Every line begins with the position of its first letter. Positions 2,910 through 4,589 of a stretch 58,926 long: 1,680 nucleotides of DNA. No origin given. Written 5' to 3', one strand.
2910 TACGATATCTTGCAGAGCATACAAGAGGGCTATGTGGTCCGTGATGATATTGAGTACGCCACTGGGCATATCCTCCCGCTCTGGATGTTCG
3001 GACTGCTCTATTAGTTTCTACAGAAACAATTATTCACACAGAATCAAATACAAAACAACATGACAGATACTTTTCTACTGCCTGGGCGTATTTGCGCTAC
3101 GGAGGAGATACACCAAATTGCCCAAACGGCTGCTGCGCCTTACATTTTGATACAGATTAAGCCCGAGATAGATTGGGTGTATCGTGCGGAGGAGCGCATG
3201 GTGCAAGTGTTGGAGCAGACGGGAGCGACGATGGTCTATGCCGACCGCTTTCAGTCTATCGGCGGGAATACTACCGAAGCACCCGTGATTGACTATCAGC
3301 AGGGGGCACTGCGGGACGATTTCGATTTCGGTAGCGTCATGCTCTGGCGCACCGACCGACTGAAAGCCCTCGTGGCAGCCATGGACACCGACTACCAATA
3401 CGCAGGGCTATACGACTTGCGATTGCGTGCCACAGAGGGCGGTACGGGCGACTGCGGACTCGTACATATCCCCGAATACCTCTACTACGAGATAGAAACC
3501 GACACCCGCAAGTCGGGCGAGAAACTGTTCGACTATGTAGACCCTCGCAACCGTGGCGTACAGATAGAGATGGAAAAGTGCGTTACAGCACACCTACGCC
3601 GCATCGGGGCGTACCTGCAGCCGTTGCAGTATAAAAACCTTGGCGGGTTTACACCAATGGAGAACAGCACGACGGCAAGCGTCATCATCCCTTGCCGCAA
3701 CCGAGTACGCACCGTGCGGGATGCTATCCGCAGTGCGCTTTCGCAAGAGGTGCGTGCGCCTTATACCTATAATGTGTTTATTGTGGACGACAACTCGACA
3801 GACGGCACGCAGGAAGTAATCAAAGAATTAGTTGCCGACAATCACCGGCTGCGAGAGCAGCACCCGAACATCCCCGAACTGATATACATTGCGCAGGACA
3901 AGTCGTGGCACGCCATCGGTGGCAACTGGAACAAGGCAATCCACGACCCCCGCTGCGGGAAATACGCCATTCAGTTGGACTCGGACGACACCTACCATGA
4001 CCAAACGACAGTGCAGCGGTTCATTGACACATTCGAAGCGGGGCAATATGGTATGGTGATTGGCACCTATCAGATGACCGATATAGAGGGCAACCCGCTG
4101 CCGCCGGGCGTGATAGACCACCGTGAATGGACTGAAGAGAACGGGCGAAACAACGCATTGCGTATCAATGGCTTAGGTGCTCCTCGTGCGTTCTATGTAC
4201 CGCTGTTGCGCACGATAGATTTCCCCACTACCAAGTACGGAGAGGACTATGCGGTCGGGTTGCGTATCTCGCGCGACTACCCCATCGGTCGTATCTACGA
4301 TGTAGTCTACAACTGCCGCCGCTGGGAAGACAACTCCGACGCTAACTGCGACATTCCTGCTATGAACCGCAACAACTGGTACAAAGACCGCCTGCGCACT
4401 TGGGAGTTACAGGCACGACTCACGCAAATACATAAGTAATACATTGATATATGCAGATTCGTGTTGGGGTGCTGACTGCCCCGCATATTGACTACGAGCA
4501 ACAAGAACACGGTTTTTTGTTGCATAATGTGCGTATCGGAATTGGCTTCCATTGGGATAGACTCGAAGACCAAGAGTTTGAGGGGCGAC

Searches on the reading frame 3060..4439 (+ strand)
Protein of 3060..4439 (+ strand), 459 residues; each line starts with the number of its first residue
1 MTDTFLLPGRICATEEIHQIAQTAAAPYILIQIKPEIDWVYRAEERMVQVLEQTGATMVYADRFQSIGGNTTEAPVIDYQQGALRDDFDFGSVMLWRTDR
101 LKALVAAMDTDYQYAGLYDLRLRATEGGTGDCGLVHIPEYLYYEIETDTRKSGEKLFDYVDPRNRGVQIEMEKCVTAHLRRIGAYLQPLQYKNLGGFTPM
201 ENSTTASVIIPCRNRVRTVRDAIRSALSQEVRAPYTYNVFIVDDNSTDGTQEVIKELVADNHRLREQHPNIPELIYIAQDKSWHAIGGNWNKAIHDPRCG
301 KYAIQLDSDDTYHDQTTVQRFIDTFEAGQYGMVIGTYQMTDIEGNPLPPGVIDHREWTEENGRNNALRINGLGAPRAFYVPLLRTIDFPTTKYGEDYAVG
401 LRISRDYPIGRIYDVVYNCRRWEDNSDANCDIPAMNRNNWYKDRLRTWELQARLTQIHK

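Call 66: search_protein_families(library=ncbifam, proteins=[window:3060-4439:+], max_evalue=0.00001)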
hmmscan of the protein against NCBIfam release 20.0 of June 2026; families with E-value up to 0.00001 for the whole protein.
window:3060-4439:+ (459 aa): 6 families
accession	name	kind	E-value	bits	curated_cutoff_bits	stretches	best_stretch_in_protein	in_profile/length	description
NF047683.1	TeichurnBiosyTuaG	equivalog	6.2e-11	42.4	400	1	202-349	4-135/252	teichuronic acid biosynthesis protein TuaG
NF050050.1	ProtGlycPglI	equivalog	3.2e-09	36.6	500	1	206-328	4-111/306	GalNAc(5)-diNAcBac-PP-undecaprenol beta-1,3-glucosyltransferase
TIGR03469.1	HpnB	hypoth_equivalog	5.4e-08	32.3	379.25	1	205-330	45-165/386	hopene-associated glycosyltransferase HpnB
TIGR03937.1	PgaC_IcaA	equivalog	2.9e-07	29.8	422.3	1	199-266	40-104/407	poly-beta-1,6-N-acetyl-D-glucosamine synthase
NF041875.1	EPS_EpsD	equivalog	9.9e-07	28.5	370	1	207-336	2-115/325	exopolysaccharide biosynthesis glycosyltransferase EpsD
NF010496.0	PRK13915.1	equivalog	1.6e-06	27.4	262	1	201-272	28-99/307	glucosyl-3-phosphoglycerate synthase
